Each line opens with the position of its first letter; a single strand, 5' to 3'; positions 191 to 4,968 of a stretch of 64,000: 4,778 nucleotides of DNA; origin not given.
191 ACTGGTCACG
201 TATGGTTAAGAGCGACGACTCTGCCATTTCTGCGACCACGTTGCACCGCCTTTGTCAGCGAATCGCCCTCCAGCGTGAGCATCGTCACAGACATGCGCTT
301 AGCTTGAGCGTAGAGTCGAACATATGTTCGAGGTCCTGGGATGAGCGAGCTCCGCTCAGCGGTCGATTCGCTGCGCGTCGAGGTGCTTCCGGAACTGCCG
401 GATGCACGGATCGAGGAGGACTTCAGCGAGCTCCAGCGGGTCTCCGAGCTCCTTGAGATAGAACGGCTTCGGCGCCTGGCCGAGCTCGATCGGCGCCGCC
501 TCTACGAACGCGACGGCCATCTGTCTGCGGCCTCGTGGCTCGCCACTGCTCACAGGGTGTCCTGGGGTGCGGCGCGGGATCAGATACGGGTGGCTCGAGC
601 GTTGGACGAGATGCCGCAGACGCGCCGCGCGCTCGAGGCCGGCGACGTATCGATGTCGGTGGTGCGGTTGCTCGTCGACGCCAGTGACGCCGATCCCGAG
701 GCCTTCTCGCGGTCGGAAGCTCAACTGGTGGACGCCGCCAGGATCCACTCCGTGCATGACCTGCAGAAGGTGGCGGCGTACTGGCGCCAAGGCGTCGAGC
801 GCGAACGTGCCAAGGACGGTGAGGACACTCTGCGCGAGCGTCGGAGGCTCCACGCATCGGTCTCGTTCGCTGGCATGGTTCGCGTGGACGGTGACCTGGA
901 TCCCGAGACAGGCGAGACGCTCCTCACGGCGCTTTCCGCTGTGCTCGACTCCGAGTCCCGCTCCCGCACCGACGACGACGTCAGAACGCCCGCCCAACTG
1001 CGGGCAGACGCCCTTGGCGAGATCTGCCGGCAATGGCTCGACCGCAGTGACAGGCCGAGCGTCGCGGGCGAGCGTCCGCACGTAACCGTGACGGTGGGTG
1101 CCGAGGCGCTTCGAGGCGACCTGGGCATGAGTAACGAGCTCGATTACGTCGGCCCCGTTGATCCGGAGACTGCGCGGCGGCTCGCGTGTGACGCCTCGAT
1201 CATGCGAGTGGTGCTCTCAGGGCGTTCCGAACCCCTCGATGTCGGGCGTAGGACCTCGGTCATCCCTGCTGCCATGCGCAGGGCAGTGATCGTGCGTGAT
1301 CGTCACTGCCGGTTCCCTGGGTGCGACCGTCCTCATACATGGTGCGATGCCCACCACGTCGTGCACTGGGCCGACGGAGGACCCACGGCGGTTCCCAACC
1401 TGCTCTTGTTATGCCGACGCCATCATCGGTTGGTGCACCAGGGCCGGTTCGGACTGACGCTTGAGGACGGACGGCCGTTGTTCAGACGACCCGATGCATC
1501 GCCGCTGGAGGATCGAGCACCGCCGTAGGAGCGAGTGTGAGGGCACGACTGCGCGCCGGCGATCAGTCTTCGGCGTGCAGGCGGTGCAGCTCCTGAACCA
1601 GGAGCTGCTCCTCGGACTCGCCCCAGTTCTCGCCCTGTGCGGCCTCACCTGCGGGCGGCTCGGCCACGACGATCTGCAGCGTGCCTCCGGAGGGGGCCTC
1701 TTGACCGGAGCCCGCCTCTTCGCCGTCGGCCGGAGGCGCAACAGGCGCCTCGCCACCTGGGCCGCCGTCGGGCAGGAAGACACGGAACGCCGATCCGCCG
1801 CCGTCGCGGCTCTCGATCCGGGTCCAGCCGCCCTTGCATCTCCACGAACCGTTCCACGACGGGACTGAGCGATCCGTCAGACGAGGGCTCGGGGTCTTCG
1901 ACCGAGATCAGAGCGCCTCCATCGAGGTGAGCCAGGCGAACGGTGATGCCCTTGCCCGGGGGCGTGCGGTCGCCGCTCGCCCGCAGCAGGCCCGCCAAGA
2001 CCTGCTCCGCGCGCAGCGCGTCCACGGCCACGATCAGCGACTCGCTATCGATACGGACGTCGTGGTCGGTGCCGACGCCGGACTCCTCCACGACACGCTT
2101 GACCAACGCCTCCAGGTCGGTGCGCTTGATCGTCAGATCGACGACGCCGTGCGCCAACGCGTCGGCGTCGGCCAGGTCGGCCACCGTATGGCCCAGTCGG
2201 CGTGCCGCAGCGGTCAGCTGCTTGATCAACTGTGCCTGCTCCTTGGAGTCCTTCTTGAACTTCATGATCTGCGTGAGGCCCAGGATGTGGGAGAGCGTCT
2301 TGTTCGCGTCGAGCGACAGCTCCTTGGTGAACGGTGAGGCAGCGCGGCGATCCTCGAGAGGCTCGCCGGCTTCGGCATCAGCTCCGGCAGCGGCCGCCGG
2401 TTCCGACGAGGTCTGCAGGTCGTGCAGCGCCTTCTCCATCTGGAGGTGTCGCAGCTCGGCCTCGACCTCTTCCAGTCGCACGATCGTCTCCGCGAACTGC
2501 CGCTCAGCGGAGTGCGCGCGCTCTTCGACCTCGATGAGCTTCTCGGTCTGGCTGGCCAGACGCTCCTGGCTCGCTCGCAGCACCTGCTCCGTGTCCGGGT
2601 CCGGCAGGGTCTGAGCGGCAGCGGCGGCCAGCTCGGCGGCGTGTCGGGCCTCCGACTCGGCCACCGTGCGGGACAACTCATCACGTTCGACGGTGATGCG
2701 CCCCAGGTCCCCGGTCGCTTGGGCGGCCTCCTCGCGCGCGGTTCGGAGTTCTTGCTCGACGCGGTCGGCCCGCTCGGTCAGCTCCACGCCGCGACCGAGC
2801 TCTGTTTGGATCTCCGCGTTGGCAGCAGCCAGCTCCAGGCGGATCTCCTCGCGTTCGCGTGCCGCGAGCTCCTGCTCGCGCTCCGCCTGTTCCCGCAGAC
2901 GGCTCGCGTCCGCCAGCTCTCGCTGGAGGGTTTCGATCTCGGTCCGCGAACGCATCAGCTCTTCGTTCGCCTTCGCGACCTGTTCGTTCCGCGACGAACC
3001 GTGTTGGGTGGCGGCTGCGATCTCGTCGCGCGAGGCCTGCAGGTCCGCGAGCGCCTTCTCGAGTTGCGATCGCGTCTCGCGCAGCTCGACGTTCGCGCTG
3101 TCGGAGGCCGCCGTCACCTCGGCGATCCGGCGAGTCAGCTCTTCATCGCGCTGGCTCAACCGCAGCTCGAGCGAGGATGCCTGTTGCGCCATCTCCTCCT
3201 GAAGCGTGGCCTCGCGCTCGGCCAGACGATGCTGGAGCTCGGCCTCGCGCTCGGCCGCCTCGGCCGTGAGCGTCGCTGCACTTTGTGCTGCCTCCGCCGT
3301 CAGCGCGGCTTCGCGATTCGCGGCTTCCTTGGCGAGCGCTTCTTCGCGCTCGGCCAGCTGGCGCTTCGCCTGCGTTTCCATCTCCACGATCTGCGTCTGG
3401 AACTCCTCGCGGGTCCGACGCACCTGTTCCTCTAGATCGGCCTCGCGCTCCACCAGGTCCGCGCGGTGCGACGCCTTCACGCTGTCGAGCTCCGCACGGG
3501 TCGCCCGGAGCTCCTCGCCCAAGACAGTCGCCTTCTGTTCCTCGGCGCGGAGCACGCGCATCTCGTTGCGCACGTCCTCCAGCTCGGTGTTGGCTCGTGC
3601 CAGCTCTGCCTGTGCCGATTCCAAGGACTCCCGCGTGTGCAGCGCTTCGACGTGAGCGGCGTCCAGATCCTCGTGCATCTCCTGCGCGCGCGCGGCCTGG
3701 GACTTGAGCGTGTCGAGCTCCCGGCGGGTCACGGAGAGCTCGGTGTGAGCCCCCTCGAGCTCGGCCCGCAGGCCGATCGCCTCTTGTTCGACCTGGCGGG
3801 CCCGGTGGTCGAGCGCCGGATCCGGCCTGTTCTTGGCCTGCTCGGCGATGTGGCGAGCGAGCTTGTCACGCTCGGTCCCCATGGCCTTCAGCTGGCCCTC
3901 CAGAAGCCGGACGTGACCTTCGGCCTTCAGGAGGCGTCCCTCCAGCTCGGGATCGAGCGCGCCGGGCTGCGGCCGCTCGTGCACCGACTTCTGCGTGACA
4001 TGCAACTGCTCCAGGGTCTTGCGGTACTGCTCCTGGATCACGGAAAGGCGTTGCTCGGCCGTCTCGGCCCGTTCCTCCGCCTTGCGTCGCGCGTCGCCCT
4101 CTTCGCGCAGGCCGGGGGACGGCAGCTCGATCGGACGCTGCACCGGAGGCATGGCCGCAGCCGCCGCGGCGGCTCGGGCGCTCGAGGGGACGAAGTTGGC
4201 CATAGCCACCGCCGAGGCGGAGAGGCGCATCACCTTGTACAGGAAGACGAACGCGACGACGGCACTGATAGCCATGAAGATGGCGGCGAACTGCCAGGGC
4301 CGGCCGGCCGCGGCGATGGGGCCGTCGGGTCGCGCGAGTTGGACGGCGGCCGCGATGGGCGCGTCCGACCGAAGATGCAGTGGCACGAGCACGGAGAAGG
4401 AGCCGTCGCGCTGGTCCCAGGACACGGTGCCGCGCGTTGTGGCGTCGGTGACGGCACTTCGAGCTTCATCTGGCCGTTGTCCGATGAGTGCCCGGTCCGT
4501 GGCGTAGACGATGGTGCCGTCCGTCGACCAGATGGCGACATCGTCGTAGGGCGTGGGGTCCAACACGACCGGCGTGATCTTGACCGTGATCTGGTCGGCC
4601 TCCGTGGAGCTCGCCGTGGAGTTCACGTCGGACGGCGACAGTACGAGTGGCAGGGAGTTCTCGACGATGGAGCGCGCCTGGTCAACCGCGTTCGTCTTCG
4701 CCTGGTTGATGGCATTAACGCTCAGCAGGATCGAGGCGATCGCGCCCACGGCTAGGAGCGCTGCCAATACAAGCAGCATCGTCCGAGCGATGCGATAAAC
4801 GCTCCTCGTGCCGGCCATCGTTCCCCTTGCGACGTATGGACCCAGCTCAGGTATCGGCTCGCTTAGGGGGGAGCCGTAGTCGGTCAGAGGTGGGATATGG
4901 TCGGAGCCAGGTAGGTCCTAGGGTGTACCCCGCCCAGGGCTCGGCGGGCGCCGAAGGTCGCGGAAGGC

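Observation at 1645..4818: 1057-aa membrane-anchored SMC-like coiled-coil protein ending in a dead histidine-kinase module, immediately downstream of sbcC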

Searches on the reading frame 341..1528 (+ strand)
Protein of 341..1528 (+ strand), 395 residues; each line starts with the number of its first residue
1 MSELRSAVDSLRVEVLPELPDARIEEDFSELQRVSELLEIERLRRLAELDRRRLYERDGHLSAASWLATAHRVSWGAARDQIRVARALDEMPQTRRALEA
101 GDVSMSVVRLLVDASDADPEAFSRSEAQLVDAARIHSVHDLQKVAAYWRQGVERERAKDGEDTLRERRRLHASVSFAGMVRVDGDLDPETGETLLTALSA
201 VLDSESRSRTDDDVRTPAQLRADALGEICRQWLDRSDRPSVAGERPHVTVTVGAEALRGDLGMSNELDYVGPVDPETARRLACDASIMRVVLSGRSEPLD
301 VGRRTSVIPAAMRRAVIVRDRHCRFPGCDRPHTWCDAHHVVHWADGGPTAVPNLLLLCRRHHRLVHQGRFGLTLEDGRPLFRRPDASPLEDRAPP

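Call 8: search_protein_families(library=pfam, max_evalue=1, proteins=[window:341-1528:+])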
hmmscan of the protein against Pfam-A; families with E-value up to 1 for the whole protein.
window:341-1528:+ (395 aa): 3 families
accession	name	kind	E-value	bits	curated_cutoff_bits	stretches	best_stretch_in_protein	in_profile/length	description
PF02720.22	DUF222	-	3.3e-29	102.6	24.4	1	46-320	22-306/306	Domain of unknown function (DUF222)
PF13391.12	HNH_2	-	6.5e-05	23.2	21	1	323-372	1-65/66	HNH endonuclease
PF01844.29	HNH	-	0.00043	20.8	21.4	1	328-367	4-46/47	HNH endonuclease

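Call 34: search_protein_families(library=padloc, max_evalue=0.001, proteins=[window:341-1528:+])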
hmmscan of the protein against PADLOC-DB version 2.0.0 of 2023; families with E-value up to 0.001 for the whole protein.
window:341-1528:+ (395 aa): 0 families

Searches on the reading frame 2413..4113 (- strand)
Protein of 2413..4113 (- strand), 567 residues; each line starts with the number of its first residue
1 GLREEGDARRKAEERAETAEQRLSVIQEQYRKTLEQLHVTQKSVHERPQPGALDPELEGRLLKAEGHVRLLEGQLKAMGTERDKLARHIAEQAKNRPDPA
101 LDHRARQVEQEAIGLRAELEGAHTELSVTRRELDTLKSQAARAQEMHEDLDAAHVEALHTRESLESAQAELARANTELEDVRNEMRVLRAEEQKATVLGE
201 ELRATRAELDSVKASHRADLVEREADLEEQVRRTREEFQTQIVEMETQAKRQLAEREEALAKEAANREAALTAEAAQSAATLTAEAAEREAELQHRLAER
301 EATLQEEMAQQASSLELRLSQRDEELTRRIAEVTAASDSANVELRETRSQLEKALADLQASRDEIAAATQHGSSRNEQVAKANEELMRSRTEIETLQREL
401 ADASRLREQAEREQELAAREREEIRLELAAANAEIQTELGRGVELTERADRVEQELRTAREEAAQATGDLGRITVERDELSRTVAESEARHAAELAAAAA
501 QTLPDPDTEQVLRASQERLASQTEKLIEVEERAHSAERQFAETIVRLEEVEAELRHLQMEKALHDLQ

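Call 96: search_solved_structures(query=window:2413-4113:-, max_evalue=1)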
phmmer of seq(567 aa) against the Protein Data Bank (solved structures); distinct sequences matched with E-value up to 1: 2.
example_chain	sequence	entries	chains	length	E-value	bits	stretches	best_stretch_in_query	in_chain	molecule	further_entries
5xg2_A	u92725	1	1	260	0.3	13.6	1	213-441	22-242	Chromosome partition protein Smc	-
5g6u_A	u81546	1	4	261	0.65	12.5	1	119-222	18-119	LANGERIN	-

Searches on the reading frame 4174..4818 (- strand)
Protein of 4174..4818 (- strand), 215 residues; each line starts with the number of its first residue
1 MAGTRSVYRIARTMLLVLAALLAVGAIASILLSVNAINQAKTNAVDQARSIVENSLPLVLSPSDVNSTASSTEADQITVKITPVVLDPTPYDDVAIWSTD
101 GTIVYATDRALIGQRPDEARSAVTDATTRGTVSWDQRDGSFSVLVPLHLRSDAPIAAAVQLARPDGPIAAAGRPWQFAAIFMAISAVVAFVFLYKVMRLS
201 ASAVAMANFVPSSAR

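Call 37: predict_structure(alignment_id=A2)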
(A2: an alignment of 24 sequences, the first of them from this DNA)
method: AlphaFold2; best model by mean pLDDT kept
length: 215 residues; sequences in the alignment: 24
mean_pLDDT: 85.3   pTM: 0.71
mean pLDDT of the five models: 85.3, 84.0, 81.7, 81.6, 78.2
residues with pLDDT >= 90: 82; 70-90: 111; 50-70: 16; < 50: 6
segments of 3 or more residues with pLDDT < 50: 213-215
pLDDT, mean of each block of 10 residues (from residue 1): 65 84 88 91 94 89 88 92 90 92 92 89 88 91 90 78 91 85 87 83 63 48
secondary structure, 60 per line:
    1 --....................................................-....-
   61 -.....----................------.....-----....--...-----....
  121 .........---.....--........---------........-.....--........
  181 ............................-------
elements in order: H3-54 H56-59 H62-66 H71-86 E93-97 E103-106 H117-129 E133-137 E140-147 E157-164 H166-170 H173-208

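Call 41: fold_search(model_id=the predicted structure, library=pdb)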
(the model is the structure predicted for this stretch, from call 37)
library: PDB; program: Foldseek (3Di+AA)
matches with E <= 10: 1178; with E <= 0.001: 24
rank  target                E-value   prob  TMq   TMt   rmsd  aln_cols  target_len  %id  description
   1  5is1                  8.3e-06  1.00  0.42  0.59   5.6       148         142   14  Crystal structure of the extracellular domain of sensor histidine kinase YycG from Staphylococcus aureus at 2.0 Angstrom (released 2016-07-20)
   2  9a5d_A                1.3e-05  1.00  0.53  0.22   7.8       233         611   11  Integrative model of WALK-YYCH by crosslinking MS and deep learning (released 2024-09-18)
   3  4ywz_B                3.5e-05  1.00  0.44  0.61   4.5       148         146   14  Crystal structure of the extracellular receptor domain of the essential sensor kinase WalK from Staphylococcus aureus (released 2016-03-30)
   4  7dud_A                4.2e-05  1.00  0.45  0.62   4.7       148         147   15  Crystal Structure of erWalK (released 2022-01-19)
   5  4ywz_A                5.0e-05  1.00  0.45  0.62   4.7       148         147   15  Crystal structure of the extracellular receptor domain of the essential sensor kinase WalK from Staphylococcus aureus (released 2016-03-30)
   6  6fu4_C                9.1e-05  1.00  0.36  0.27   3.1       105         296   16  Ligand binding domain (LBD) of the p. aeruginosa histamine receptor TlpQ (released 2018-05-16)
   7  8w7p_B                1.8e-04  1.00  0.47  0.42   4.6       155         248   10  Extracellular domain of a sensor histidine kinase (released 2024-01-10)
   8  7prq_B                2.0e-04  1.00  0.35  0.25   4.2       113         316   16  Structure of the ligand binding domain of the PctD (PA4633) chemoreceptor of Pseudomonas aeruginosa PAO1 in complex wi (released 2022-05-11)
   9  7prq_A                2.2e-04  1.00  0.34  0.25   4.5       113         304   16  Structure of the ligand binding domain of the PctD (PA4633) chemoreceptor of Pseudomonas aeruginosa PAO1 in complex wi (released 2022-05-11)
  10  6fu4_A                2.5e-04  1.00  0.36  0.27   3.2       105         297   16  Ligand binding domain (LBD) of the p. aeruginosa histamine receptor TlpQ (released 2018-05-16)
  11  2j80_B                2.7e-04  1.00  0.43  0.68   3.7       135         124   16  Structure of Citrate-bound Periplasmic Domain of Sensor Histidine Kinase CitA (released 2007-10-23)
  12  6fu4_B                3.2e-04  1.00  0.35  0.27   3.1       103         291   17  Ligand binding domain (LBD) of the p. aeruginosa histamine receptor TlpQ (released 2018-05-16)
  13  4jgr_B                3.2e-04  1.00  0.45  0.47   5.2       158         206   11  The crystal structure of sporulation kinase D mutant sensor domain, R131A, from Bacillus subtilis subsp at 2.4A resolu (released 2013-05-15)
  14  3cwf_B                3.2e-04  1.00  0.36  0.61   4.3       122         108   15  Crystal structure of PAS domain of two-component sensor histidine kinase (released 2008-05-06)
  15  8c7t_B                3.2e-04  1.00  0.32  0.27  24.1       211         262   12  Unliganded transcriptional pleiotropic repressor CodY from Enterococcus faecalis (released 2023-06-28)
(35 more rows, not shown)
